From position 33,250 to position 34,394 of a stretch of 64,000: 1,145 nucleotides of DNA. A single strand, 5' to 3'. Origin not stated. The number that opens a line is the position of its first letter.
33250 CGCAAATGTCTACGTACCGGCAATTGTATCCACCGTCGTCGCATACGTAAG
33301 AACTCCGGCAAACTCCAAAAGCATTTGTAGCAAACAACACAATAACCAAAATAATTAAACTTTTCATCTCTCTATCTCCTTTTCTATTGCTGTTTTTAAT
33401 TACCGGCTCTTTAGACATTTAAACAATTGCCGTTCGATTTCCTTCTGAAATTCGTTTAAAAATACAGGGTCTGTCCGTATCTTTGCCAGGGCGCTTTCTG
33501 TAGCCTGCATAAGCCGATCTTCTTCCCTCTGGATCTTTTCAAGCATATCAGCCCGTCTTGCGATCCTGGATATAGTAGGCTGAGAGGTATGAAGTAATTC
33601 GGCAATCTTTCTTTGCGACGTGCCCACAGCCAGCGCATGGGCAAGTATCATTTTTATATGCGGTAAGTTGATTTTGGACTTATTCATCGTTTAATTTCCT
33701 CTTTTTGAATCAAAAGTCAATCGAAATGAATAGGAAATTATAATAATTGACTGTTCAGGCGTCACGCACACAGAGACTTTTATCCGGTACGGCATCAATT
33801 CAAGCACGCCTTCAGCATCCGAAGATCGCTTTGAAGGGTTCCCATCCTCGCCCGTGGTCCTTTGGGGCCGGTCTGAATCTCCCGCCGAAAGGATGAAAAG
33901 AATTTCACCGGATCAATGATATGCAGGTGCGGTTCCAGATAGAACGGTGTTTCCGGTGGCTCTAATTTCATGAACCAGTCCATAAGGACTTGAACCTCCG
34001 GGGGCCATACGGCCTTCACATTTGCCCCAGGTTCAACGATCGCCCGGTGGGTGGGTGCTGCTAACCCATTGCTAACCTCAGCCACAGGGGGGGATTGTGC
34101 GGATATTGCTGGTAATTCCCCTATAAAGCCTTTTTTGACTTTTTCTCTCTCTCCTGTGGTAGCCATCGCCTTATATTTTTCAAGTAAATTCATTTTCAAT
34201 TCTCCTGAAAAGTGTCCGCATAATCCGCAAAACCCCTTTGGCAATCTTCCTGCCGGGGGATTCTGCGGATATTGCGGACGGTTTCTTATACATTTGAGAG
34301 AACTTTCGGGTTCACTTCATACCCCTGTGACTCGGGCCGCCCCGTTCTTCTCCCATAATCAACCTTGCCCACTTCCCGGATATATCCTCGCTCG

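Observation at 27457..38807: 11.3-kb integrative island in tRNA-Arg(CCG) with exact 49-bp att repeats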

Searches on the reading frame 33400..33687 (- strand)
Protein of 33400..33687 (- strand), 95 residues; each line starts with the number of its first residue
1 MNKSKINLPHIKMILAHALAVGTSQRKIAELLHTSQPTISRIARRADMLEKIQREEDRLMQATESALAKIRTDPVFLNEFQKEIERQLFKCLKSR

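Call 6: search_protein_families(library=pfam, proteins=[window:33400-33687:-], max_evalue=0.01)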
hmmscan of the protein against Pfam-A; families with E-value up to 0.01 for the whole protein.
window:33400-33687:- (95 aa): 8 families
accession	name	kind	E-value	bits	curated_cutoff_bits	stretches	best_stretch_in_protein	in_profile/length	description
PF13384.12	HTH_23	-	0.00046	20.4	24.6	1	14-45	10-40/50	Homeodomain-like domain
PF01381.28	HTH_3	-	0.002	18.6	23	1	20-44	7-31/55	Helix-turn-helix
PF18024.7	HTH_50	-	0.0029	17.7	27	0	14-45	15-46/50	Helix-turn-helix domain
PF01047.28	MarR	-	0.0045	17.3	24.6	1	23-53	18-51/59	MarR family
PF20432.4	Xre-like-HTH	-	0.0055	17.4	25.8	1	20-51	21-52/63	Antitoxin Xre-like helix-turn-helix domain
PF13936.12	HTH_38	-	0.0071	16.5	27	0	16-45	14-43/44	Helix-turn-helix domain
PF01371.25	Trp_repressor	-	0.0078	16.7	27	0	18-45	45-72/88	Trp repressor protein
PF13542.12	HTH_Tnp_ISL3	-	0.0089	15.9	27.4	0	19-45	23-49/51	Helix-turn-helix domain of transposase family ISL3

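Call 13: search_protein_families(library=phrogs, proteins=[window:33400-33687:-], max_evalue=0.01)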
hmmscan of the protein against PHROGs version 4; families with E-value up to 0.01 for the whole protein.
window:33400-33687:- (95 aa): 6 families
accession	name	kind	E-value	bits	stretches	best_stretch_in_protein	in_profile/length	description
phrog_6831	-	transcription regulation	9.9e-05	23.3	1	16-44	12-40/68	transcriptional regulator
phrog_2339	-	DNA, RNA and nucleotide metabolism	0.0015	19.5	1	20-47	36-63/98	HTH DNA binding protein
phrog_5536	-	unknown function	0.0021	18.9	1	17-49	16-48/172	-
phrog_125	-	DNA, RNA and nucleotide metabolism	0.0023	18.5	1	10-70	168-222/254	DNA invertase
phrog_2119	-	unknown function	0.0028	18.7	1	13-64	18-67/119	-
phrog_1157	-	integration and excision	0.0063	16.8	1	9-57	5-55/422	transposase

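Call 49: search_protein_families(library=ncbifam, proteins=[window:33400-33687:-], max_evalue=0.01)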
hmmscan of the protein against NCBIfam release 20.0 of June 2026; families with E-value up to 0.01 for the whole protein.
window:33400-33687:- (95 aa): 7 families
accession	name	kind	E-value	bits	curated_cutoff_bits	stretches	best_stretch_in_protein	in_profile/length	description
NF008239.0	PRK11013.1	equivalog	6.5e-06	25.4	288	1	5-67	3-65/309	LysR family transcriptional regulator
NF003056.0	PRK03975.1-4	equivalog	0.00073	19.4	115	1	19-61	18-58/145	putative transcriptional regulator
TIGR02937.1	sigma70-ECF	superfamily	0.00089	18.9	42.9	1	20-46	131-157/165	sigma-70 family RNA polymerase sigma factor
TIGR00721.1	tfx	subfamily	0.0017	18.2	60.25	1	21-59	20-56/137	Tfx family DNA-binding protein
NF033546.1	transpos_IS21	equivalog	0.0034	17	160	1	19-68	5-51/294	IS21 family transposase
NF053597.1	EnfR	exception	0.0036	17.4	260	1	18-60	14-54/142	transcriptional factor EnfR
NF033545.0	transpos_IS630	equivalog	0.0054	16.2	100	1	16-48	5-38/299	IS630 family transposase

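Call 50: search_protein_families(library=padloc, proteins=[window:33400-33687:-], max_evalue=0.01)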
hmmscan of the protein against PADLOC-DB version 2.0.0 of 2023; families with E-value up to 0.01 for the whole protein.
window:33400-33687:- (95 aa): 0 families

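Call 89: search_solved_structures(query=window:33400-33687:-, max_evalue=10, show_alignments=0)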
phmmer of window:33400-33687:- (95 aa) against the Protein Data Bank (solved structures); distinct sequences matched with E-value up to 10: 5.
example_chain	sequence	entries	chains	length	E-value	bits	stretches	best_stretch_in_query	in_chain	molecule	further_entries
8hno_A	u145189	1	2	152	0.017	18.6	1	10-59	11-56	Archaeal transcription regulator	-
8hnp_A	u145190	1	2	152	0.019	18.5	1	10-57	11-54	Archaeal transcription regulator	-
5c8j_I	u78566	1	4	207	0.055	17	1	13-71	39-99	Protein MJ0480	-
7bhy_A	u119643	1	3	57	0.49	14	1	23-46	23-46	Deoxyribonucleoside regulator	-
3ndb_B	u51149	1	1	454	4.5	10.9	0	38-85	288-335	Signal recognition 54 kDa protein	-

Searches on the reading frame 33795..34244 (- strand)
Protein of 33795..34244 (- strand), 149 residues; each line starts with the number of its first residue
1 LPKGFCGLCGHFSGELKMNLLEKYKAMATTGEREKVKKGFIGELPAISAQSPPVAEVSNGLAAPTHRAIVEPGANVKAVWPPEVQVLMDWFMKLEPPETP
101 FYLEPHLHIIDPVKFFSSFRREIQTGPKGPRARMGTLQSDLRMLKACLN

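Call 6: search_protein_families(library=pfam, proteins=[window:33795-34244:-], max_evalue=0.01)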
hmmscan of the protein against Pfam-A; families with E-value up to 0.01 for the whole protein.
window:33795-34244:- (149 aa): 1 family
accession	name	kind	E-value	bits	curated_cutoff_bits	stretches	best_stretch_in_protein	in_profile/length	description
PF22292.1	DUF6965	-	0.00068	20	25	1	83-118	2-36/66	Domain of unknown function (DUF6965)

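Call 13: search_protein_families(library=phrogs, proteins=[window:33795-34244:-], max_evalue=0.01)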
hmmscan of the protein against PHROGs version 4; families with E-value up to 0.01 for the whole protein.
window:33795-34244:- (149 aa): 0 families

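Call 49: search_protein_families(library=ncbifam, proteins=[window:33795-34193:-], max_evalue=0.01)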
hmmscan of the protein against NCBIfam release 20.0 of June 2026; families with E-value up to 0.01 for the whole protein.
window:33795-34193:- (132 aa): 0 families

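Call 50: search_protein_families(library=padloc, proteins=[window:33795-34193:-], max_evalue=0.01)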
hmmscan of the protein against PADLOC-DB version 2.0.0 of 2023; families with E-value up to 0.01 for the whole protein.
window:33795-34193:- (132 aa): 0 families

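Call 51: find_homologous_proteins(query=window:33795-34193:-, max_evalue=0.001)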
Query window:33795-34193:- (132 aa): 37 proteins with E <= 0.001 among 41 candidates.
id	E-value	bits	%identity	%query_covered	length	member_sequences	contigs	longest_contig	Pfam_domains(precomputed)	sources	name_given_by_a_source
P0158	5.5e-77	274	100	93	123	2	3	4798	-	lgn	-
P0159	2.3e-40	156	49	97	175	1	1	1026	-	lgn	-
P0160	5.8e-39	151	62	84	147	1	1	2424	-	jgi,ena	-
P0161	9.0e-37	144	83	61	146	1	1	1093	-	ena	-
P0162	1.4e-36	143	57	100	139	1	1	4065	-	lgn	-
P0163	7.7e-33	131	70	67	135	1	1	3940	-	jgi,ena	-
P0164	3.4e-32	129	66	72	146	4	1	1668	-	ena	-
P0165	1.8e-31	127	55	85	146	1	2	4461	-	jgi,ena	-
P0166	5.6e-30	122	55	85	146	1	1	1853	-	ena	-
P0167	1.2e-29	121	56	85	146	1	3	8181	-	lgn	-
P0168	1.9e-29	120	50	100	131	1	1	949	-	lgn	-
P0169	2.3e-29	120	67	67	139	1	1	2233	-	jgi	jgi:hypothetical protein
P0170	2.8e-29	120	71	60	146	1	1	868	-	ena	-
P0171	8.7e-29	118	61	72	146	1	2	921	-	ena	-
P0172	2.9e-28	116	55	83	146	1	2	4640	-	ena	-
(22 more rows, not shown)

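Call 64: predict_structure(alignment_id=A3)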
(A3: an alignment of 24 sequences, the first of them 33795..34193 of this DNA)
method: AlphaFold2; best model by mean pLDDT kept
length: 132 residues; sequences in the alignment: 24
mean_pLDDT: 72.3   pTM: 0.49
mean pLDDT of the five models: 72.3, 71.7, 71.0, 70.8, 69.3
residues with pLDDT >= 90: 56; 70-90: 21; 50-70: 10; < 50: 45
segments of 3 or more residues with pLDDT < 50: 14-54, 56-59
pLDDT, mean of each block of 10 residues (from residue 1): 71 50 44 41 41 47 87 95 94 96 91 87 94 87
secondary structure, 60 per line:
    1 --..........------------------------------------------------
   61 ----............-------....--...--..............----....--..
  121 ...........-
elements in order: H3-12 H65-76 E84-87 E90-92 H95-108 H113-116 H119-131

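Call 70: fold_search(model_id=the predicted structure, library=pdb)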
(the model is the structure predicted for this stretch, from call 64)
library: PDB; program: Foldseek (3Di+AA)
matches with E <= 10: 1; with E <= 0.001: 0
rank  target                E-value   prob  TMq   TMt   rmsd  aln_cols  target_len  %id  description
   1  7pnt_S                7.8e+00  0.02  0.18  0.17  11.8       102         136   14  Assembly intermediate of mouse mitochondrial ribosome small subunit without mS37 in complex with RbfA and Tfb1m (released 2022-06-15)

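Call 72: fold_search(model_id=the predicted structure, library=viral)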
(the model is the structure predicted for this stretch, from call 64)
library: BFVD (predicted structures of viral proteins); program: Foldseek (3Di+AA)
matches with E <= 10: 11; with E <= 0.001: 0
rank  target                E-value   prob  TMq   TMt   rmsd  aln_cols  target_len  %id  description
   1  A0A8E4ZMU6            3.0e-01  0.95  0.39  0.66   2.7        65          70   23  DUF6965 domain-containing protein [Tenacibaculum phage Gundel_1]
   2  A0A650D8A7            4.4e+00  0.04  0.18  0.04  16.4        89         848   17  RNA-directed RNA polymerase [Chrysothrix chrysovirus 1]
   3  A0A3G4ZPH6            4.7e+00  0.03  0.17  0.06  19.4       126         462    9  Uncharacterized protein [Terrestrivirus sp.]
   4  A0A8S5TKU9            4.7e+00  0.02  0.16  0.17  19.8       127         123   19  Uncharacterized protein (Fragment) [Siphoviridae sp. ctvI513]
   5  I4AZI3                5.3e+00  0.02  0.18  0.14  28.7       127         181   22  (no name in the UniProt tables at hand)
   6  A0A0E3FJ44            6.8e+00  0.04  0.18  0.23  14.6        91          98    5  Uncharacterized protein [Synechococcus phage ACG-2014j]
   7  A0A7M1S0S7            6.8e+00  0.01  0.13  0.10  19.0       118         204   13  Uncharacterized protein [uncultured phage cr8_1]
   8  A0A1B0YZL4            7.8e+00  0.01  0.12  0.13  21.8       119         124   17  Agnoprotein 1a (Fragment) [Budgerigar fledgling disease virus]
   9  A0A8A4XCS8            8.3e+00  0.03  0.15  0.06  13.7        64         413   22  Nonstructural protein (Fragment) [Tarsiger cyanurus parvoviridae sp.]
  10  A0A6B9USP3            8.3e+00  0.01  0.14  0.08  17.9       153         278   14  (no name in the UniProt tables at hand)
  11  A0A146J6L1            9.4e+00  0.01  0.18  0.04  20.3       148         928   10  Coat protein [Diatom colony associated virus-Like RNA Segment 5]
